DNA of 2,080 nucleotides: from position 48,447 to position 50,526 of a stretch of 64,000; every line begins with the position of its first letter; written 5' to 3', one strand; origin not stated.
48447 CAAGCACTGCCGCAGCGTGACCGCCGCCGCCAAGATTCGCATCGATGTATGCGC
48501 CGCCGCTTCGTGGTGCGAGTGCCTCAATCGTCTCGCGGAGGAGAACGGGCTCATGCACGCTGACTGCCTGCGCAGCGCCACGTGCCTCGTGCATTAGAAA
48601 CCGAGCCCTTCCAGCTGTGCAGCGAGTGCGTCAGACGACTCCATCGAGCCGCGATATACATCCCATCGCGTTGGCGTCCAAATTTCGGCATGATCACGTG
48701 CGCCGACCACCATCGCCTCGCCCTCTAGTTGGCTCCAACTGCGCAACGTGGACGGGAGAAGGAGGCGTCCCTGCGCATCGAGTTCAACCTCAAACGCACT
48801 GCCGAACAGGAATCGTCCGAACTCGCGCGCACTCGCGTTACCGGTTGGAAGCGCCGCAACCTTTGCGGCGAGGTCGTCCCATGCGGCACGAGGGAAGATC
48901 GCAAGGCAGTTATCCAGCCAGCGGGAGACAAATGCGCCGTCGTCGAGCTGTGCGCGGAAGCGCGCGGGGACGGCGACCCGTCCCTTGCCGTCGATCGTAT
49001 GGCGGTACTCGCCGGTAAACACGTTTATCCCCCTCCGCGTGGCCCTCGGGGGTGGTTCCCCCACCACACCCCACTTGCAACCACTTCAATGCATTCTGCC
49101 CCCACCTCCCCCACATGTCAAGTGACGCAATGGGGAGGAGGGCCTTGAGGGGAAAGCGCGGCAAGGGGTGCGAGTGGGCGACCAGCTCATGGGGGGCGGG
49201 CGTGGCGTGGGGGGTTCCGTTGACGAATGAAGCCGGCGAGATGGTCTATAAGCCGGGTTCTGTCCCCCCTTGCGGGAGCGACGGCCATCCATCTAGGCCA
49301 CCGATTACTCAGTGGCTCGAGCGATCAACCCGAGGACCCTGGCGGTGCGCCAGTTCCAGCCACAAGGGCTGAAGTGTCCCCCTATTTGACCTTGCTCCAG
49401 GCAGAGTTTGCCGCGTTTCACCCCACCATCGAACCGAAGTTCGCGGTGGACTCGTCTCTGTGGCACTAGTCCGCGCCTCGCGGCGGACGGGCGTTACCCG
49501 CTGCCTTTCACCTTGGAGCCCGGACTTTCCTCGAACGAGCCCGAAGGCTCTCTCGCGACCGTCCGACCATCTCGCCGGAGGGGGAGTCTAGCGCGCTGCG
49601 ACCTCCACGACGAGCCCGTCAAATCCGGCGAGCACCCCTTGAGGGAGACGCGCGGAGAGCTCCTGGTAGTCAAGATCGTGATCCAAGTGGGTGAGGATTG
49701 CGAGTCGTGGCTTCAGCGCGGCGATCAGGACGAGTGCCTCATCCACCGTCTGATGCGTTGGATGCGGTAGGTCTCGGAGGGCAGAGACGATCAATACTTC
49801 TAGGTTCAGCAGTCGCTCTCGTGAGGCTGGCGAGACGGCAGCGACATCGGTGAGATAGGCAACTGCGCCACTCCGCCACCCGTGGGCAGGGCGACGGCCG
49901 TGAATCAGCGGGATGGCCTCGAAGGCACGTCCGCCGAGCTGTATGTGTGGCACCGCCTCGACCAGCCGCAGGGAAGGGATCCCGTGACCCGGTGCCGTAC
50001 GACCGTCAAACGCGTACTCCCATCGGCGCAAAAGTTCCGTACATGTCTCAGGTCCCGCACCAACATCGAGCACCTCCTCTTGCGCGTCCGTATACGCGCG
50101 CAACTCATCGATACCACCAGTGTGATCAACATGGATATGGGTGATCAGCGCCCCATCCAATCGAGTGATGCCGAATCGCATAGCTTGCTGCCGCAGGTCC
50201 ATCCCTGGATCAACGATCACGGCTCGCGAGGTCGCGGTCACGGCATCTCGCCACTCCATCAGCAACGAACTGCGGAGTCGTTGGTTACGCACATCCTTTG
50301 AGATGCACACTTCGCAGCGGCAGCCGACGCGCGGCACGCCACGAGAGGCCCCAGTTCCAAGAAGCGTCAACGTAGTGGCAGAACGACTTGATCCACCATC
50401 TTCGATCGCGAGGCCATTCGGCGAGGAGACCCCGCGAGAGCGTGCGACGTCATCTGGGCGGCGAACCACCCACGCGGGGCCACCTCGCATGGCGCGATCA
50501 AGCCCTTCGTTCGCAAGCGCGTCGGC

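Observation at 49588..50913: RNase HI fused to a PhnP-like metallo-beta-lactamase-fold phosphodiesterase, 10 nt upstream of rnpB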

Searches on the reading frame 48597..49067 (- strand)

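Call 64: search_protein_families(library=pfam, proteins=[window:48597-49067:-], max_evalue=0.001)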
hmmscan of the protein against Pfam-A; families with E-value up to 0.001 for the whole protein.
window:48597-49067:- (157 aa): 1 family
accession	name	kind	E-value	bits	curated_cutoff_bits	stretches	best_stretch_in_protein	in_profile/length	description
PF02381.23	MraZ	-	5.5e-31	106.8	23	2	17-85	2-71/72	MraZ protein, putative antitoxin-like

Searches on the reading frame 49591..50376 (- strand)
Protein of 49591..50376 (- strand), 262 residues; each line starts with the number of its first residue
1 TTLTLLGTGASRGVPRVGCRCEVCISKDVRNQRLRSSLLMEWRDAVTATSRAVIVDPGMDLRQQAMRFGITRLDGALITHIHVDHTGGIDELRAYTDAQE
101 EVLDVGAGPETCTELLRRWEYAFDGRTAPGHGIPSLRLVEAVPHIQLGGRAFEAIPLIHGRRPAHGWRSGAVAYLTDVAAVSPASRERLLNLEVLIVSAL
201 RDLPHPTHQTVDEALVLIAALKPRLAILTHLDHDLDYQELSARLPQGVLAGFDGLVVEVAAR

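Call 43: search_solved_structures(query=window:49591-50376:-, max_evalue=0.001, show_alignments=4)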
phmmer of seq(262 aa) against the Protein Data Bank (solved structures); distinct sequences matched with E-value up to 0.001: 6.
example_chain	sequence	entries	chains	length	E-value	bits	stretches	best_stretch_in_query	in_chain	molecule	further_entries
6b9v_A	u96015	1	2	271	2.7e-48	167.8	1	2-258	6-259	Beta-lactamase-like protein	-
3py5_A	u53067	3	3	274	6.6e-45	156.7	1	3-260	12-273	Beta-lactamase-like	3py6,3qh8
3md7_A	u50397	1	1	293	8.4e-45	156.4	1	3-260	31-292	Beta-lactamase-like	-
3g1p_A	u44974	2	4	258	4.2e-14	55.8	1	2-260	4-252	Protein phnP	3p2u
7u2s_A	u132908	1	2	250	4.5e-05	26.2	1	54-92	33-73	Apyc1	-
12qj_A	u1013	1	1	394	0.00034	23.3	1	41-136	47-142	Choline binding protein E CbpE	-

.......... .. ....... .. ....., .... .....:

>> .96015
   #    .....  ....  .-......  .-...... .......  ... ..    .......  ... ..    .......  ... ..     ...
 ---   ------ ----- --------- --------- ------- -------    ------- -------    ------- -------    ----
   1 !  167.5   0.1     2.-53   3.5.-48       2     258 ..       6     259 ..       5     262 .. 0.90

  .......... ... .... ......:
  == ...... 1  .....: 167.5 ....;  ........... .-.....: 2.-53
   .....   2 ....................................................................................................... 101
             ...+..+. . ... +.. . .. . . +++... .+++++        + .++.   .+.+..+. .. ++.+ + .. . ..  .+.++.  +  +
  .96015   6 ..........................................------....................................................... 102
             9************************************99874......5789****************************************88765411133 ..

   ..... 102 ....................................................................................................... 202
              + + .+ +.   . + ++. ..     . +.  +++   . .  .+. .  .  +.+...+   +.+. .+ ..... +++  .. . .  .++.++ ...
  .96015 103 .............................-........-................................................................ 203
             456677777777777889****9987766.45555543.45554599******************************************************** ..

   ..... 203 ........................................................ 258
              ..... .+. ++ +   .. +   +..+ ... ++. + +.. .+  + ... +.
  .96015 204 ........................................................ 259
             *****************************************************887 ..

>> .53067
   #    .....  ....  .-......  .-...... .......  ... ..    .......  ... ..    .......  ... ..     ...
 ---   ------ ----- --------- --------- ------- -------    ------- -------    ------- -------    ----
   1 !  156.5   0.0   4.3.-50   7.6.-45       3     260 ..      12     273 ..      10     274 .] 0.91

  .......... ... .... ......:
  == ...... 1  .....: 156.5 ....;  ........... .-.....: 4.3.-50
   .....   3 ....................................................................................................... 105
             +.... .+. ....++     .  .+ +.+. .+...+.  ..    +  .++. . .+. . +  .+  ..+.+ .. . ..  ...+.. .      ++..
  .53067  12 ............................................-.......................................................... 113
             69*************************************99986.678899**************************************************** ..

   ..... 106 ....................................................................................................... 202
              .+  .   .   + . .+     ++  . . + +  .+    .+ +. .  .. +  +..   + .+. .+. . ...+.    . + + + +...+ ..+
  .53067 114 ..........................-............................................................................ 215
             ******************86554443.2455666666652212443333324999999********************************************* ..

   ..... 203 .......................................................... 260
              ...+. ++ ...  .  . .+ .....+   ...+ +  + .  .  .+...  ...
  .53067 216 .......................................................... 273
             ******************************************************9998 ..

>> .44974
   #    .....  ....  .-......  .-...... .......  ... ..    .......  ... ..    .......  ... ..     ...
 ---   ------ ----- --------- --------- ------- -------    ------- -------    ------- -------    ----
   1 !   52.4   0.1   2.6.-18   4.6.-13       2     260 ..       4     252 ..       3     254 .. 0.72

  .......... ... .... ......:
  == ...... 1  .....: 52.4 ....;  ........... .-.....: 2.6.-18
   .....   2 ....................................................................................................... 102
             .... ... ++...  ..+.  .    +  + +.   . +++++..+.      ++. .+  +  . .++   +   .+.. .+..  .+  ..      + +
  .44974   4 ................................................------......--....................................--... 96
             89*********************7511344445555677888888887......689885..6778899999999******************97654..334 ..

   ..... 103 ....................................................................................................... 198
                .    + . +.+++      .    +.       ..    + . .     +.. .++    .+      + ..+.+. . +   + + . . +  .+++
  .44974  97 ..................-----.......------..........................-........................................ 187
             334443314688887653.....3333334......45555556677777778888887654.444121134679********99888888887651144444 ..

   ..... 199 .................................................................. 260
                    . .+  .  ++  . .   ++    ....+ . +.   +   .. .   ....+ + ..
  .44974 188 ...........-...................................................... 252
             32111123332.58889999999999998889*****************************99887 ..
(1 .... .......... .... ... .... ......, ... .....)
